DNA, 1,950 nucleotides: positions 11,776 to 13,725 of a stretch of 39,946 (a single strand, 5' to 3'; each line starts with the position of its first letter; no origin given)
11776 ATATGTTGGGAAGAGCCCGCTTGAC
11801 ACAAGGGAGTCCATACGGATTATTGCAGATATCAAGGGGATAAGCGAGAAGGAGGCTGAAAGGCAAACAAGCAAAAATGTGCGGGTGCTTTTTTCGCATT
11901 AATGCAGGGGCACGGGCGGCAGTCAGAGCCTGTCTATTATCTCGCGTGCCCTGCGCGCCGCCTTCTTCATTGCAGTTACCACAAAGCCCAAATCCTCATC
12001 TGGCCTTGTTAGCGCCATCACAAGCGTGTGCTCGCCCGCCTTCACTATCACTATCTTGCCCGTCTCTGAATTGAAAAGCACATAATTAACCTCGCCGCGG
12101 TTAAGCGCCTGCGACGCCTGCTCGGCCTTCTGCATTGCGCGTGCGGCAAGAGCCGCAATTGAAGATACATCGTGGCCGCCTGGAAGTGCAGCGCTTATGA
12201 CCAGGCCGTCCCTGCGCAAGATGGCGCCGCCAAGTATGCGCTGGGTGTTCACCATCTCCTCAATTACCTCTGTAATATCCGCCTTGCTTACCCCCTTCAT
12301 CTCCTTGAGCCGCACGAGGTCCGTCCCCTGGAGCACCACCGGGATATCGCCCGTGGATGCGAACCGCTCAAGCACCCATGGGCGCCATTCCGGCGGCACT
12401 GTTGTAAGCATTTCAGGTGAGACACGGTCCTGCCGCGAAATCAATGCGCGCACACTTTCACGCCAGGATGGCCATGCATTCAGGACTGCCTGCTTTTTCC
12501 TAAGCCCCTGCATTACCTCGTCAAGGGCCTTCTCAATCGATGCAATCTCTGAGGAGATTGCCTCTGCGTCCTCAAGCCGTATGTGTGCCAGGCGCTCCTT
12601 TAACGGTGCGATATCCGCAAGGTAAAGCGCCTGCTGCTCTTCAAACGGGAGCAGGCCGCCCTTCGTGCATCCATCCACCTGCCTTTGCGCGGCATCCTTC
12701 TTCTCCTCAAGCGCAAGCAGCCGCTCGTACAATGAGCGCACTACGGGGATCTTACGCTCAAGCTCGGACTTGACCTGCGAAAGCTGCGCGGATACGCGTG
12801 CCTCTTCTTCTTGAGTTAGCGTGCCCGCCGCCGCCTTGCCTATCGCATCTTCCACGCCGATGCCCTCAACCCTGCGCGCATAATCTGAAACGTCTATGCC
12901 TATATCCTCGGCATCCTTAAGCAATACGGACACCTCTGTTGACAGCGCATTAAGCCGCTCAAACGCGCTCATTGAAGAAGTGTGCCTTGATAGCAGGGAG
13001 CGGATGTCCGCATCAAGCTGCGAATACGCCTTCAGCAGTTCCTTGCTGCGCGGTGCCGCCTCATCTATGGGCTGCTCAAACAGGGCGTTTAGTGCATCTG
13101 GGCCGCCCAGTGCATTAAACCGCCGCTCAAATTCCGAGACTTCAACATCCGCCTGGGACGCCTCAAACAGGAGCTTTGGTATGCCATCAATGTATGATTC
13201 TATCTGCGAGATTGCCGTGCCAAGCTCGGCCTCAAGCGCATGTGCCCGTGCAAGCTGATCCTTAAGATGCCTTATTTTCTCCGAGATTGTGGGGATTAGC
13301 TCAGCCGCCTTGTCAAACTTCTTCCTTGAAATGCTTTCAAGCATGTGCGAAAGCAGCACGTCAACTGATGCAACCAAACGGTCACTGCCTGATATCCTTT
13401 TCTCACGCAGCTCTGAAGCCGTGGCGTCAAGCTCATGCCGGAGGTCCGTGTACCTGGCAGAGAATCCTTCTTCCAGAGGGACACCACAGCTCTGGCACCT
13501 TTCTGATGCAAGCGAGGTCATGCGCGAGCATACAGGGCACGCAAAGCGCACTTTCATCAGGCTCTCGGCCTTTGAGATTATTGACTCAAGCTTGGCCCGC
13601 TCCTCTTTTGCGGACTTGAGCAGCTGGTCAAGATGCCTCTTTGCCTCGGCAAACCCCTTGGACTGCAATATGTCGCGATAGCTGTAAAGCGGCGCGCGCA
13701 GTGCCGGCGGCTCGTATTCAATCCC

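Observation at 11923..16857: Giant lipobox/TM protein fusing an extracytoplasmic domain, ~1000 aa of helical repeats, a zinc ribbon and a Roadblock/LC7 domain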

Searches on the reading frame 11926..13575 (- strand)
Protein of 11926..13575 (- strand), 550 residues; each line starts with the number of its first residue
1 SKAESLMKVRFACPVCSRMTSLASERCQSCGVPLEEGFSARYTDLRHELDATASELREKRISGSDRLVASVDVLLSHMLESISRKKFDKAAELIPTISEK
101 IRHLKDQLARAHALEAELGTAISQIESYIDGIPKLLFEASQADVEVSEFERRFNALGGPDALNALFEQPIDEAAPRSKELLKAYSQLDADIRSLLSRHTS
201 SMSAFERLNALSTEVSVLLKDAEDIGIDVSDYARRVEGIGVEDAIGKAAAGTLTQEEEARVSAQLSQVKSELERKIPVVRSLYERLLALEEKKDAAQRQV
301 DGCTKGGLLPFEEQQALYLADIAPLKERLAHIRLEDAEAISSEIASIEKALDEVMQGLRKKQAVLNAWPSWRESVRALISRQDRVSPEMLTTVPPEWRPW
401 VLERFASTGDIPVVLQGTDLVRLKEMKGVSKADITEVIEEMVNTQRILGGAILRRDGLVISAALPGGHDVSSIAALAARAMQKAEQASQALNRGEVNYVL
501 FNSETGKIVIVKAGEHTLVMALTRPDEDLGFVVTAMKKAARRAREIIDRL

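Call 30: search_solved_structures(query=A2, max_evalue=1, show_alignments=2)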
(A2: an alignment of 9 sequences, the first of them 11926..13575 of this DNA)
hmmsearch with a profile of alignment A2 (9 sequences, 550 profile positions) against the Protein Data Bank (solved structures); distinct sequences matched with E-value up to 1: 33.
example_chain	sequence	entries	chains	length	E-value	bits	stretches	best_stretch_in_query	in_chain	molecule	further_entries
9jue_D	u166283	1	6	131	1.8e-18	69.6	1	431-548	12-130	Roadblock/LC7 domain protein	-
7f8m_A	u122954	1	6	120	1.6e-16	63.2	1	433-546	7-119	Robl_LC7 domain-containing protein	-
3leq_A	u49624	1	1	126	2.8e-11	45.9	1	431-545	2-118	uncharacterized protein cvnB5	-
7yh1_D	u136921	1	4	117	1.6e-10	43.4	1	436-544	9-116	Roadblock/LC7 domain protein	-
7f8f_A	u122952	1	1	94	1.8e-06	30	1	431-520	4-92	Robl_LC7 domain-containing protein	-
9hef_A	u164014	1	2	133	0.00073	21.5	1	449-546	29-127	Serine protease inhibitor Rv3364c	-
5djn_A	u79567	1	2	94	0.013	17.3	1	90-136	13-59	Kinesin-like protein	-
3cpt_B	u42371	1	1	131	0.018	16.9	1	435-534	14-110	Mitogen-activated protein-binding protein-interacting protein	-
9jq8_A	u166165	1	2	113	0.023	16.5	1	430-526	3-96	Roadblock/LC7 domain protein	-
5yk3_B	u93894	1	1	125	0.074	14.8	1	435-534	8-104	Ragulator complex protein LAMTOR2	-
6ehp_B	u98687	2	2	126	0.075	14.8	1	435-534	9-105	Ragulator complex protein LAMTOR2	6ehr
3u59_A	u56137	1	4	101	0.076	14.8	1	230-313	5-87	Tropomyosin beta chain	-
5x6u_B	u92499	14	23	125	0.077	14.8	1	435-534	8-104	Ragulator complex protein LAMTOR2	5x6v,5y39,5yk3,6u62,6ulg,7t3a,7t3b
5y3a_B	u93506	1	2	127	0.077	14.8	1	435-534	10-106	Ragulator complex protein LAMTOR2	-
6b9x_B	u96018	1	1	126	0.078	14.8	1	435-534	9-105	Ragulator complex protein LAMTOR2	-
6h5b_B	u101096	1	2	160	0.28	12.9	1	433-549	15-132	MglB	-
6izw_B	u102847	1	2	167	0.32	12.7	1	433-549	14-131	Gliding motility protein MglB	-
6hjm_A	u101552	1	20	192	0.49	12.1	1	433-549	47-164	MglB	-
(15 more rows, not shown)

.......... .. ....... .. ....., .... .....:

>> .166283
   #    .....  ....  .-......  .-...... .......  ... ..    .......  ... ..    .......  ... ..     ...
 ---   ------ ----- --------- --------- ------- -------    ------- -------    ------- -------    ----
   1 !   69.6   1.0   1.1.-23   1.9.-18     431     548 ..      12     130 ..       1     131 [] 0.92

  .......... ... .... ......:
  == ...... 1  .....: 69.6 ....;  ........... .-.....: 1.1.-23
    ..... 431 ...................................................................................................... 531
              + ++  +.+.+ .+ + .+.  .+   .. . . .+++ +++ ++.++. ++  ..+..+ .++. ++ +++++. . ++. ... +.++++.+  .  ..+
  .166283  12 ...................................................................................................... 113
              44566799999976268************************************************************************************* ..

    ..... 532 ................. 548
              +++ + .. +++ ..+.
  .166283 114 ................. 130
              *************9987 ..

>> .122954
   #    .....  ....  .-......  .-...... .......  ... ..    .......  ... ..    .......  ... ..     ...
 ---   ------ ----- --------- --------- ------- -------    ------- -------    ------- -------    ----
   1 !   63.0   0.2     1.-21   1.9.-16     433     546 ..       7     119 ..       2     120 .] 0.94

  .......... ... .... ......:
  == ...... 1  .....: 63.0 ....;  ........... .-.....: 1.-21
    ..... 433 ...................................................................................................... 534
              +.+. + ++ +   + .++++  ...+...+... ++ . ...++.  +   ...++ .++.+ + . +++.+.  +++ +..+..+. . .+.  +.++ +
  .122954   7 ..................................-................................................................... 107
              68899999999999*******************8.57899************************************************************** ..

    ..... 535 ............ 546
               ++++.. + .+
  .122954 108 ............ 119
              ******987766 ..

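Call 41: predict_structure(alignment_id=A2)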
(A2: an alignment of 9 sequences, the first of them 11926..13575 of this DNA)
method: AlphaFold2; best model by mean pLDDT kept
length: 550 residues; sequences in the alignment: 9
mean_pLDDT: 86.8   pTM: 0.44
mean pLDDT of the five models: 86.8, 85.9, 82.4, 81.2, 80.1
residues with pLDDT >= 90: 274; 70-90: 247; 50-70: 24; < 50: 5
segments of 3 or more residues with pLDDT < 50: 425-429
pLDDT, mean of each block of 10 residues (from residue 1): 69 90 87 92 95 89 87 95 92 93 92 91 94 92 88 92 89 91 94 86 89 94 91 91 89 88 94 93 94 94 88 89 90 90 94 93 91 90 88 89 85 80 56 74 78 77 74 77 82 81 77 83 81 82 73
secondary structure, 60 per line:
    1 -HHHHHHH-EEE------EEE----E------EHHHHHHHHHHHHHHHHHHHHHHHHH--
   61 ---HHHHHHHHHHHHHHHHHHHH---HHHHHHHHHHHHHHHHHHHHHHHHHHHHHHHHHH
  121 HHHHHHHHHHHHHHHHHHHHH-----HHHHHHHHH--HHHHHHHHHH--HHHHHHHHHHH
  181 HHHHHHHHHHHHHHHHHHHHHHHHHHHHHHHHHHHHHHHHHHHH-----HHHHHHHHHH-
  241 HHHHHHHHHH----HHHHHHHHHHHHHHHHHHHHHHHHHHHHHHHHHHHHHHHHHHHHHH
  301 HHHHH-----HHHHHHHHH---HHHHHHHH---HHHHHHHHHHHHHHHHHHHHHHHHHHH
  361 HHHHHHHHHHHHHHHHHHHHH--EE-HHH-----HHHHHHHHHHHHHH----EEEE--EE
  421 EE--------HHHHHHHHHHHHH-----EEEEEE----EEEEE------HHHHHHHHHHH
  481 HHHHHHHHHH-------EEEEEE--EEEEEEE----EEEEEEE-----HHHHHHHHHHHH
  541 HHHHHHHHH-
elements in order: H2-8 E10-12 E19-21 H34-58 H64-83 H87-141 H147-155 H158-167 H170-224 H230-239 H241-250 H255-305 H311-319 H323-330 H334-381 H395-408 E413-416 E419-422 H431-443 E449-454 E459-463 H470-490 E498-503 E506-512 E517-523 H529-549

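Call 43: fold_search(model_id=the predicted structure, library=pdb)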
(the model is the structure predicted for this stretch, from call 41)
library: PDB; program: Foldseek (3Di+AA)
matches with E <= 10: 521; with E <= 0.001: 89
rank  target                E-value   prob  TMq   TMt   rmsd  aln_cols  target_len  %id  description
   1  9jue_F                1.7e-10  1.00  0.21  0.92   1.4       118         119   31  Roadblock3 homodimer structure from Candidatus Prometheoarchaeum syntrophicum strain MK-D1 (released 2024-10-16)
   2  9jue_C                3.0e-10  1.00  0.21  0.93   1.4       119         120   31  Roadblock3 homodimer structure from Candidatus Prometheoarchaeum syntrophicum strain MK-D1 (released 2024-10-16)
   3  9jue_A                8.9e-10  1.00  0.21  0.91   1.2       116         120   33  Roadblock3 homodimer structure from Candidatus Prometheoarchaeum syntrophicum strain MK-D1 (released 2024-10-16)
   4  9jue_B                1.1e-09  1.00  0.21  0.92   1.3       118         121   31  Roadblock3 homodimer structure from Candidatus Prometheoarchaeum syntrophicum strain MK-D1 (released 2024-10-16)
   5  9jue_E                1.3e-09  1.00  0.20  0.91   1.4       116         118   32  Roadblock3 homodimer structure from Candidatus Prometheoarchaeum syntrophicum strain MK-D1 (released 2024-10-16)
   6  7f8m_D                3.2e-08  1.00  0.20  0.89   1.9       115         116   29  Roadblock from Thorarchaeota SMTZ1-45 (released 2022-07-13)
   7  6hjm_A                1.5e-07  1.00  0.21  0.82   1.9       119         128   17  Myxococcus xanthus MglB (released 2019-12-04)
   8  7f8m_B                1.5e-07  1.00  0.20  0.84   2.4       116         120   28  Roadblock from Thorarchaeota SMTZ1-45 (released 2022-07-13)
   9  6hjm_F                1.6e-07  1.00  0.21  0.85   2.1       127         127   16  Myxococcus xanthus MglB (released 2019-12-04)
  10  6hjm_H                1.9e-07  1.00  0.21  0.88   1.8       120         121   17  Myxococcus xanthus MglB (released 2019-12-04)
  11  6hjm_O                2.0e-07  1.00  0.21  0.87   1.8       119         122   17  Myxococcus xanthus MglB (released 2019-12-04)
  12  6hjm_J                2.0e-07  1.00  0.21  0.86   2.2       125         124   17  Myxococcus xanthus MglB (released 2019-12-04)
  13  3t1r_B                2.1e-07  1.00  0.20  0.76   5.2       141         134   19  MglB with tetrameric arrangement (released 2011-08-31)
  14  1j3w_A                2.2e-07  1.00  0.20  0.77   2.7       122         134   19  Structure of Gliding protein-mglB from Thermus Thermophilus HB8 (released 2004-04-13)
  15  6hjm_B                2.2e-07  1.00  0.21  0.86   2.3       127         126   16  Myxococcus xanthus MglB (released 2019-12-04)
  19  6hjm_S                3.0e-07  1.00  0.21  0.84   2.6       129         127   17  Myxococcus xanthus MglB (released 2019-12-04)
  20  6hjm_C                3.1e-07  1.00  0.21  0.86   2.5       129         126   17  Myxococcus xanthus MglB (released 2019-12-04)
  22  6hjm_L                3.8e-07  1.00  0.21  0.84   1.8       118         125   18  Myxococcus xanthus MglB (released 2019-12-04)
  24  6hjm_E                4.3e-07  1.00  0.21  0.86   1.8       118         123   18  Myxococcus xanthus MglB (released 2019-12-04)
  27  6hjm_P                4.3e-07  1.00  0.21  0.80   3.0       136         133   16  Myxococcus xanthus MglB (released 2019-12-04)
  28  6izw_B                4.3e-07  1.00  0.22  0.76   2.8       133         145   19  Myxococcus xanthus MglA bound to GTP-gamma-S and MglB (released 2019-10-16)
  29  6hjm_D                5.0e-07  1.00  0.20  0.86   1.8       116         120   17  Myxococcus xanthus MglB (released 2019-12-04)
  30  6hjm_Q                5.5e-07  1.00  0.21  0.85   2.1       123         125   17  Myxococcus xanthus MglB (released 2019-12-04)
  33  6hjm_R                6.8e-07  1.00  0.21  0.84   1.9       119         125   17  Myxococcus xanthus MglB (released 2019-12-04)
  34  6izw_C                6.8e-07  1.00  0.21  0.84   1.8       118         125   17  Myxococcus xanthus MglA bound to GTP-gamma-S and MglB (released 2019-10-16)
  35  6hjm_K                7.9e-07  1.00  0.20  0.85   1.8       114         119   18  Myxococcus xanthus MglB (released 2019-12-04)
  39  6h5b_C                1.5e-06  1.00  0.21  0.87   1.8       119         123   17  Myxococcus xanthus MglA in complex with its GAP MglB and GTPgammaS (released 2019-11-27)
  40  6h5b_B                1.9e-06  1.00  0.21  0.82   2.7       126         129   17  Myxococcus xanthus MglA in complex with its GAP MglB and GTPgammaS (released 2019-11-27)
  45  3leq                  2.0e-05  1.00  0.15  0.70   4.5       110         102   19  The Crystal Structure of the Roadblock/LC7 domain from Streptomyces avermitillis to 1.85A (released 2010-02-02)
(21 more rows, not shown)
